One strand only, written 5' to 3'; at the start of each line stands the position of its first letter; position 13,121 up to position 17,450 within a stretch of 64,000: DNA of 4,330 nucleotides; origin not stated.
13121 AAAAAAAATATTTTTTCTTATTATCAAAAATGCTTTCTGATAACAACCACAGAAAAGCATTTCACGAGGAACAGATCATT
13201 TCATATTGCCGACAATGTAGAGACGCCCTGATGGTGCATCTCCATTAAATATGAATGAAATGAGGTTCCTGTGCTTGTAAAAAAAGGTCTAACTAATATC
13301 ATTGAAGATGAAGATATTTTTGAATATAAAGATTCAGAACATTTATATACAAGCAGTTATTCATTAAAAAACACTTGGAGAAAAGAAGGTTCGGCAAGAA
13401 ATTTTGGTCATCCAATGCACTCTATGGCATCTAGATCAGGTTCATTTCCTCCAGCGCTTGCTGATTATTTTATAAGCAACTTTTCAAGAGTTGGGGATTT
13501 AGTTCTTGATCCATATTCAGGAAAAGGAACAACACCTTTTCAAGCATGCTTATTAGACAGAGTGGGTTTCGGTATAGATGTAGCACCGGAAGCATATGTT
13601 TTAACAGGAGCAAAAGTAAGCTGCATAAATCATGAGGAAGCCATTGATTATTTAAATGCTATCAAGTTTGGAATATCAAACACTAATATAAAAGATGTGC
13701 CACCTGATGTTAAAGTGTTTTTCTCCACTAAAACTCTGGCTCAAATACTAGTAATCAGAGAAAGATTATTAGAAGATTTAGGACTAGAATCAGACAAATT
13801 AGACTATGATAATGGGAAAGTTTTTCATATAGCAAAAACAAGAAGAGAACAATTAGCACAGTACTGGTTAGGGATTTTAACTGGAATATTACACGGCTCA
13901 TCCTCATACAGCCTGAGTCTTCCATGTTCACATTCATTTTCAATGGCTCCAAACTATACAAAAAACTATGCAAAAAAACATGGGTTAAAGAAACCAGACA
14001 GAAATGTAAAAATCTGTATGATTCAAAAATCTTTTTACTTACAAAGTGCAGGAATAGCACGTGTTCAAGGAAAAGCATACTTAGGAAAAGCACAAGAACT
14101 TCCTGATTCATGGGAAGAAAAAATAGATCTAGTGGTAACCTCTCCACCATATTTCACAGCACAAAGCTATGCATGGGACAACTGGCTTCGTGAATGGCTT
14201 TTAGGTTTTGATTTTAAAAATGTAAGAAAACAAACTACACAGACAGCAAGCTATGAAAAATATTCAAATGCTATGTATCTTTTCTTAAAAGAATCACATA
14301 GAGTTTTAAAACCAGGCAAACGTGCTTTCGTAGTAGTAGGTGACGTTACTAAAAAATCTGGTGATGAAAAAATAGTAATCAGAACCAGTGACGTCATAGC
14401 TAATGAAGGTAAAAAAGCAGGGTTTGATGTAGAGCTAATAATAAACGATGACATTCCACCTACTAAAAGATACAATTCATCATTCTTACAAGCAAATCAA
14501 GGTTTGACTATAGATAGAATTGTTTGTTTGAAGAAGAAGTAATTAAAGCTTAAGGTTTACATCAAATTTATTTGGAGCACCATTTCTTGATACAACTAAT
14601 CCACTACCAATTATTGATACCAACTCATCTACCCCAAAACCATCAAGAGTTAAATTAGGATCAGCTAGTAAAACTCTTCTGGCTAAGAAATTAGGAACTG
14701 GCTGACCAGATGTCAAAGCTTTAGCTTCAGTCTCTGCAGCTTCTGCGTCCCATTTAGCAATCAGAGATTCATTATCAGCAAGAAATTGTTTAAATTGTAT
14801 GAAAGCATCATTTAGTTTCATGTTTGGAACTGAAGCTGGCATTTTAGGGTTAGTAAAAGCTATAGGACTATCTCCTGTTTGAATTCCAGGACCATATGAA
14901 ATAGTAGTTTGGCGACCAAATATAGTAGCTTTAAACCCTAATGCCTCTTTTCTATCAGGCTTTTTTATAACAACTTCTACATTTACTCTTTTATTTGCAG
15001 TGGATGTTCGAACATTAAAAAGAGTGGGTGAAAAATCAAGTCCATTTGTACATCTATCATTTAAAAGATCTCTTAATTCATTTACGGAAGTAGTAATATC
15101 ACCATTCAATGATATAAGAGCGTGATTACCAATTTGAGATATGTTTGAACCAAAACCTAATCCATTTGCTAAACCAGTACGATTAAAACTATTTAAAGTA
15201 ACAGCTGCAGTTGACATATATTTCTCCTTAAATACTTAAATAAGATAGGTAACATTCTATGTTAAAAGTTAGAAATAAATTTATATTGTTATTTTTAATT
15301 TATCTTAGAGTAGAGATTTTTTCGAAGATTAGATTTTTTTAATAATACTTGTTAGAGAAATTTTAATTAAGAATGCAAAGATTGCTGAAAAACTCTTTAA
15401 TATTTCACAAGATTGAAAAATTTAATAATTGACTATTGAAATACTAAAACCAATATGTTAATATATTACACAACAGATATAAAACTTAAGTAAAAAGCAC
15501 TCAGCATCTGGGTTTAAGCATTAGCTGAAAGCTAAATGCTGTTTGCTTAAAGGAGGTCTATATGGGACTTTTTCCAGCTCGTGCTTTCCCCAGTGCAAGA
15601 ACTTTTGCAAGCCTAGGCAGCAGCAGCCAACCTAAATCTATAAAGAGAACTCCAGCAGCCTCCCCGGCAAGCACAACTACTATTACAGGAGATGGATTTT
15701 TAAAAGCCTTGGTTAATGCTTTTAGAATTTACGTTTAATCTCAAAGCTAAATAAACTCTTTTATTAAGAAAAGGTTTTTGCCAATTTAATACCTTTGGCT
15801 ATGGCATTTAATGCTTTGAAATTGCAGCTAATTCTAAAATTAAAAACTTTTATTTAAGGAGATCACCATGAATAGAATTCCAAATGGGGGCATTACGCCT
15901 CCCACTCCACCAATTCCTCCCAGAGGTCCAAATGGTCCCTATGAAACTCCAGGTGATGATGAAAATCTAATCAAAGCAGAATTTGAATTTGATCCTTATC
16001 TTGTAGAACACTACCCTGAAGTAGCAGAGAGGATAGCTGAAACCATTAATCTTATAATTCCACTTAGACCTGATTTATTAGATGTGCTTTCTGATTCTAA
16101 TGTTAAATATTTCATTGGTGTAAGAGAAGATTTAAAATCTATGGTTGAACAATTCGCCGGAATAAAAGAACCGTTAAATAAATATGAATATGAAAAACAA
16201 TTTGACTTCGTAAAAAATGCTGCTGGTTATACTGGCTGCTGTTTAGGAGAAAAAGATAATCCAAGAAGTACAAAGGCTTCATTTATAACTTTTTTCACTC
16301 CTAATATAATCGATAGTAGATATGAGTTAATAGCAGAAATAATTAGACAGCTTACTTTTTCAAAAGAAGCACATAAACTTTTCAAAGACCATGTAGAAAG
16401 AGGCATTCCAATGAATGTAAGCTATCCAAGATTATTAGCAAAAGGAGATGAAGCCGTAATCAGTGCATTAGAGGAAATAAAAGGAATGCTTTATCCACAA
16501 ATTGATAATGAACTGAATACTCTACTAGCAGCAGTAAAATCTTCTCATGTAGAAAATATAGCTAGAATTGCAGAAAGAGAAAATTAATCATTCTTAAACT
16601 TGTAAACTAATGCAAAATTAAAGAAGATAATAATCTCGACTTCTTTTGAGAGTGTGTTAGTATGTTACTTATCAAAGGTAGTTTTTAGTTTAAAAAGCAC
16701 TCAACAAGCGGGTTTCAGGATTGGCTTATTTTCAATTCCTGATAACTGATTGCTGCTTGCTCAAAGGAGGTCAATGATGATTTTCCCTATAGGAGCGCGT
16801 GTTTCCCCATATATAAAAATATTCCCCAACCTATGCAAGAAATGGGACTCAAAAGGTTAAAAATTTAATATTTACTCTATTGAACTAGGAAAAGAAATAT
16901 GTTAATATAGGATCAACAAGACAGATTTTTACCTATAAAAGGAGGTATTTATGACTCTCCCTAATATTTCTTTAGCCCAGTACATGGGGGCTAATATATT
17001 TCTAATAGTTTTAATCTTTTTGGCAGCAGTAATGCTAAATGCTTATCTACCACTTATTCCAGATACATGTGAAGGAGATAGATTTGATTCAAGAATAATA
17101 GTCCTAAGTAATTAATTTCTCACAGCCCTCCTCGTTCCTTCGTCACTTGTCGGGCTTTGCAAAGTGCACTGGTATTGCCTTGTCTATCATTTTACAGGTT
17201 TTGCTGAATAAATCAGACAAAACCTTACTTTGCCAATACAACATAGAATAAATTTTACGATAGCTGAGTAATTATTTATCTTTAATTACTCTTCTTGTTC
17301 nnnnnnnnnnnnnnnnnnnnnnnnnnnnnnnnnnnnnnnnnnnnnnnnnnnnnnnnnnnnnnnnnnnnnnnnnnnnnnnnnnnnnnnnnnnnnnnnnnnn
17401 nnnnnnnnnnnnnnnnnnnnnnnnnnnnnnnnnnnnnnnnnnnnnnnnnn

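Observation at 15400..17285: Island of shuffled promoter and leader modules driving tiny ORFs, conserved at nucleotide rather than protein level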

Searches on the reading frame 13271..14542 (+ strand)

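Call 11: search_protein_families(library=pfam, proteins=[window:13271-14542:+], max_evalue=0.01)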
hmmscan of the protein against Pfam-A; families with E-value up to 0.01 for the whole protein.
window:13271-14542:+ (423 aa): 2 families
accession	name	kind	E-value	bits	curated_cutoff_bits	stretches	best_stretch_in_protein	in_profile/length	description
PF01555.25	N6_N4_Mtase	-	5e-22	79.4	26.7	2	285-378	1-66/221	DNA methylase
PF07669.17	Eco57I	-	0.00016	22.3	25.3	1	259-364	69-143/171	Eco57I restriction-modification methylase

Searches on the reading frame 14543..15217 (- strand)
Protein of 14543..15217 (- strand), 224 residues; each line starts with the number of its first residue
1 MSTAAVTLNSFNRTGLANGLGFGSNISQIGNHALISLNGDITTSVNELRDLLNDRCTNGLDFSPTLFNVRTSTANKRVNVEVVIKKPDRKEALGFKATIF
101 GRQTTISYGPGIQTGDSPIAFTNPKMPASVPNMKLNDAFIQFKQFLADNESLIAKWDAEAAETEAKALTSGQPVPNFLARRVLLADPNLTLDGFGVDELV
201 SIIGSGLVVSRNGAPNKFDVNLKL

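Call 11: search_protein_families(library=pfam, proteins=[window:14543-15217:-], max_evalue=0.01)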
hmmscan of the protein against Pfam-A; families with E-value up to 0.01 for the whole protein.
window:14543-15217:- (224 aa): 0 families

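Call 27: list_cluster_members(proteins=[P0001, window:15562-15735:+, window:16951-17112:+, window:16774-16857:+, window:14546-15217:-])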
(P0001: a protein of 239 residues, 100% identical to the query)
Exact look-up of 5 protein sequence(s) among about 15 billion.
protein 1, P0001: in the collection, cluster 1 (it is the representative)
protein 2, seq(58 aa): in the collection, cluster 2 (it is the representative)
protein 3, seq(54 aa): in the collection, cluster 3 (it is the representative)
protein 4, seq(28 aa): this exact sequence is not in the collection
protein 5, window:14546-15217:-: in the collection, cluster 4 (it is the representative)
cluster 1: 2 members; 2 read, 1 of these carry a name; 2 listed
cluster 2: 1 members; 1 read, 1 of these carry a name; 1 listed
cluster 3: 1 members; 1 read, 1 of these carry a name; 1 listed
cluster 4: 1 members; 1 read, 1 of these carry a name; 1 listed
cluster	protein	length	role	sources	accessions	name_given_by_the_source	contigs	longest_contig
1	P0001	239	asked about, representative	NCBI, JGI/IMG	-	hypothetical protein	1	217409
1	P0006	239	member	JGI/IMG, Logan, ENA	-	-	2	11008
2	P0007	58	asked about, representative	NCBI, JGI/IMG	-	hypothetical protein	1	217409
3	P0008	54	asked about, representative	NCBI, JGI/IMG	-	hypothetical protein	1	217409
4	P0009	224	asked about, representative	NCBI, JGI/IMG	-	hypothetical protein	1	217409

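Call 58: search_protein_families(library=ncbifam, proteins=[window:14543-15217:-], max_evalue=0.01)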
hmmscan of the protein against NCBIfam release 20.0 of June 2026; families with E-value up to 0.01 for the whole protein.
window:14543-15217:- (224 aa): 0 families

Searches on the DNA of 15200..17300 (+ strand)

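Call 7: search_rna_families(source=window, start=15200, end=17300, threshold=evalue, max_evalue=10, show_alignments=3)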
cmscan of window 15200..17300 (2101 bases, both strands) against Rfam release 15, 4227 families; matches with E-value up to 10: 9.
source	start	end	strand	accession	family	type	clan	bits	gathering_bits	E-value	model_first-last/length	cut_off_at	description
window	16250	16332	+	RF02299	TtnuCD23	Gene; snRNA; snoRNA; CD-box;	-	22.1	70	4.5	1-72/72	no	Tetrahymena snoRNA TtnuCD23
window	16420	16522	+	RF04010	mir-3003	Gene; miRNA;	-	20.1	70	3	1-76/76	no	mir-3003 microRNA precursor family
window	15946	16020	+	RF00321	snoZ247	Gene; snRNA; snoRNA; CD-box;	-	19.1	38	1.3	1-139/139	no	Small nucleolar RNA Z247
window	15831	15901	+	RF02780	PutA_thermometer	Cis-reg; thermoregulator;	-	16.9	51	8.9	1-72/72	no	PutA 5' UTR thermometer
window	16713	16780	-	RF02292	TtnuCD16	Gene; snRNA; snoRNA; CD-box;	-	15.8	75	4.8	1-58/58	no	Tetrahymena snoRNA TtnuCD16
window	16674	16827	-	RF00077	SraB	Gene; sRNA;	-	15.5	130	5.4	1-169/169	no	SraB RNA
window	16939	16998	+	RF01468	rli32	Gene; sRNA;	-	14.5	100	7.1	1-147/147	no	Listeria sRNA rli32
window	15953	16009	+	RF00289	SNORND104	Gene; snRNA; snoRNA; CD-box;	CL00077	14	40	6.5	1-70/70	no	Small nucleolar RNA SNORD104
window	15952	15969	+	RF01122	sR39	Gene; snRNA; snoRNA; CD-box;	-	12.7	50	4.7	1-56/56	no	Small nucleolar RNA sR39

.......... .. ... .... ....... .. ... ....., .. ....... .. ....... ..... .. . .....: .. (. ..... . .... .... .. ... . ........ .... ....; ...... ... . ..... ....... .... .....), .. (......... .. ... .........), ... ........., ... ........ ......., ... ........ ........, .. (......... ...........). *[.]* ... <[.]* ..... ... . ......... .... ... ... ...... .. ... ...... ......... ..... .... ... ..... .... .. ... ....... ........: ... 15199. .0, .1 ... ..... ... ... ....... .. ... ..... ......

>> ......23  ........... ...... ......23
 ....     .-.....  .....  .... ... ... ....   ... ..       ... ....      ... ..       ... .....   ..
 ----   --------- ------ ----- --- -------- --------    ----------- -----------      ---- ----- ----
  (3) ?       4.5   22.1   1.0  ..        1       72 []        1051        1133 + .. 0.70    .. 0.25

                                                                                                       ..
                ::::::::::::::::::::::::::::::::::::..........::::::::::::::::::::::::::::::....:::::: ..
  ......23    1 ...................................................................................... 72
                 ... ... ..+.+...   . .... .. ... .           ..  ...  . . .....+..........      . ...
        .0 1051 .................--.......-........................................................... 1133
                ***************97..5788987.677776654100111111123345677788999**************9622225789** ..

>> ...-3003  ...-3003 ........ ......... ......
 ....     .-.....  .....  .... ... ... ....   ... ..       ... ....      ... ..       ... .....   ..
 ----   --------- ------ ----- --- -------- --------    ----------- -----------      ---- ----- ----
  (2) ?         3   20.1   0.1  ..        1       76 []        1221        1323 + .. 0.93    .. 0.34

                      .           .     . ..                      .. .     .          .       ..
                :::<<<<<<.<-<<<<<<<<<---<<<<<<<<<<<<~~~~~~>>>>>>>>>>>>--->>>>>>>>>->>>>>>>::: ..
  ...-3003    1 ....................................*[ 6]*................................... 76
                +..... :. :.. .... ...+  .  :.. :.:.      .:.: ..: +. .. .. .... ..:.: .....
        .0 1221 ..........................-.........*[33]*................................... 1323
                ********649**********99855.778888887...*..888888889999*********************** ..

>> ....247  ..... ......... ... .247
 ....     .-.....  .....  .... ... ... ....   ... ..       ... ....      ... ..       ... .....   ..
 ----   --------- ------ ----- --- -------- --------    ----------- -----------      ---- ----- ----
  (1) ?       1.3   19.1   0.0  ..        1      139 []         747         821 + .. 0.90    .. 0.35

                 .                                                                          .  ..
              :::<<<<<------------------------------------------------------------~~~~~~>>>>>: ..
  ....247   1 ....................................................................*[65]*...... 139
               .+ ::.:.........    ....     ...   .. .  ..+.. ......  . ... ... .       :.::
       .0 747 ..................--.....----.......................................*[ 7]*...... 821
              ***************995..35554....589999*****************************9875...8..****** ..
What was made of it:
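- On Described cis-regulatory RNA or small-RNA family (Rfam 15): Only chance-level hits at E of 1.3 or higher in 15200-17300 (call 7).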

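Call 45: build_rna_model(alignment_id=A2)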
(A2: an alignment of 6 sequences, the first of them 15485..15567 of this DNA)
Model R1 built from alignment A2 (6 sequences, 116 columns); structure: RNAalifold consensus.
model positions 95; base pairs 17; branch points 0; effective number of sequences 2.58; information 0.602 bits per position. Calibrated on 0.2 Mb of random sequence (short: E-values are rough).
structure used (alignment columns):
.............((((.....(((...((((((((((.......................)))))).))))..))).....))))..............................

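Call 46: search_with_rna_model(model_id=R1, sources=[window, L015, L017, L018, L019, L020, L065, L066], max_evalue=10)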
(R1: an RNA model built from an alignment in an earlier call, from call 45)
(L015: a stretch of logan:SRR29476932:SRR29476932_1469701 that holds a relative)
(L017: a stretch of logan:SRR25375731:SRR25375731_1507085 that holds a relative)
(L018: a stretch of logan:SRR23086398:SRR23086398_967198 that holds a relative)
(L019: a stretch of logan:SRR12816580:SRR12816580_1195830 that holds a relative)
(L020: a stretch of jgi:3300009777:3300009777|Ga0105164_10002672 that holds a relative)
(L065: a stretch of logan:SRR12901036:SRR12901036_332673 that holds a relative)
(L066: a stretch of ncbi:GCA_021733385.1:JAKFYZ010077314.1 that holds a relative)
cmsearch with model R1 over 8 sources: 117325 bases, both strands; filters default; matches with E-value up to 10: 25.
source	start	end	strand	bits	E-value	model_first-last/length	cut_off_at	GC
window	16685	16779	+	97.8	2.6e-23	1-95/95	no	0.39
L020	3327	3419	+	90.3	2.8e-21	1-95/95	no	0.35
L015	4530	4633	+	85.3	6.6e-20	1-95/95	no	0.31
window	15485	15565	+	80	1.9e-18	1-95/95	no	0.38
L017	5355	5461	+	72.3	2.3e-16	1-95/95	no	0.37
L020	2260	2337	+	64.6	2.9e-14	1-95/95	no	0.4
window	16695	16761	-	22.9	0.0062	12-78/95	no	0.42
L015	4525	4615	-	22.2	0.0097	1-95/95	no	0.29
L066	311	338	+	18.5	0.097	1-95/95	no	0.25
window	15475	15551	-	18.4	0.1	1-95/95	no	0.32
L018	1342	1445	-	17.7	0.16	1-95/95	no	0.34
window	16902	16954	+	17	0.25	1-95/95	no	0.26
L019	5175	5201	+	16.7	0.29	1-95/95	no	0.26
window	38741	38813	-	16.4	0.36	1-95/95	no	0.32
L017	7296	7351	+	15.8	0.52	1-95/95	no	0.23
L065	6912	7004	+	15.1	0.78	1-95/95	no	0.26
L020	3337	3401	-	14.6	1.1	12-78/95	no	0.4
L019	5506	5549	+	13.8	1.8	1-95/95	no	0.2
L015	7241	7314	+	13.5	2.1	1-95/95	no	0.19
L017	4975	5017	+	13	3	1-95/95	no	0.4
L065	4203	4232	+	12.6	3.9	1-95/95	no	0.23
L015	212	253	+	12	5.5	1-95/95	no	0.24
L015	5185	5221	+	11.2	9.6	1-95/95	no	0.14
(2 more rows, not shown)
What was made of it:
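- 15495..15548 (+): Leader hairpin copy 1 (AAGCA...UGCUU), one long imperfect stem-loop directly 5' of the ribosome-binding site. CM score 80 bits (call 46).
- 16695..16761 (+): Leader hairpin copy 2. CM score 98 bits (call 46).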

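Call 76: search_with_rna_model(model_id=R1, source=window, filters=off, max_evalue=1)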
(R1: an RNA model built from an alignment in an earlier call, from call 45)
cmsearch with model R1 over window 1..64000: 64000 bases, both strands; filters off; matches with E-value up to 1: 9.
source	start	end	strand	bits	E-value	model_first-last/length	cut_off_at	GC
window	16685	16779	+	97.8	1.5e-23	1-95/95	no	0.39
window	15485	15565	+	79.9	1e-18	1-95/95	no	0.38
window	16695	16761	-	22.9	0.0034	12-78/95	no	0.42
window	15475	15551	-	18.4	0.057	1-95/95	no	0.32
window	37784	37824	-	17.4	0.1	1-95/95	no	0.27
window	16902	16954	+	17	0.14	1-95/95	no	0.26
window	29816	29870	+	16.4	0.19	19-73/95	no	0.25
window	38741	38813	-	16.4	0.2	1-95/95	no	0.32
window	43830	43875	+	13.9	0.94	1-95/95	no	0.35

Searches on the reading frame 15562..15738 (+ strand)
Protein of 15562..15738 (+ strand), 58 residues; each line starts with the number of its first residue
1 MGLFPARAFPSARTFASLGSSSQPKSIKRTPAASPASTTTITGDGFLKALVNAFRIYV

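Call 11: search_protein_families(library=pfam, proteins=[window:15562-15738:+], max_evalue=0.01)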
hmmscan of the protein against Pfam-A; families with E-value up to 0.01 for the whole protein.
window:15562-15738:+ (58 aa): 0 families

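Call 50: find_homologous_proteins(query=A5, max_evalue=0.01)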
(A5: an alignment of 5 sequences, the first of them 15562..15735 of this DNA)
Query A5 (5 sequences) (58 aa, profile of the alignment): 5 proteins with E <= 0.01 among 56 candidates.
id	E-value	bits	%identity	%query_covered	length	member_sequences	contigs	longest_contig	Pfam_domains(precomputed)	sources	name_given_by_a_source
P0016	2.9e-27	113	46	62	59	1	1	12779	-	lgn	-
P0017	4.3e-27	112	46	62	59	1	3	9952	-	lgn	-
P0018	3.8e-23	99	39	66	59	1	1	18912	-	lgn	-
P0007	7.2e-23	98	100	100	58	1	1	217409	-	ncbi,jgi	jgi:hypothetical protein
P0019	1.9e-18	84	59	100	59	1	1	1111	-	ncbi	-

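Call 58: search_protein_families(library=ncbifam, proteins=[window:15562-15738:+], max_evalue=0.01)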
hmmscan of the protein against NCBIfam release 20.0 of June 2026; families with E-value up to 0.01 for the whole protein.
window:15562-15738:+ (58 aa): 0 families
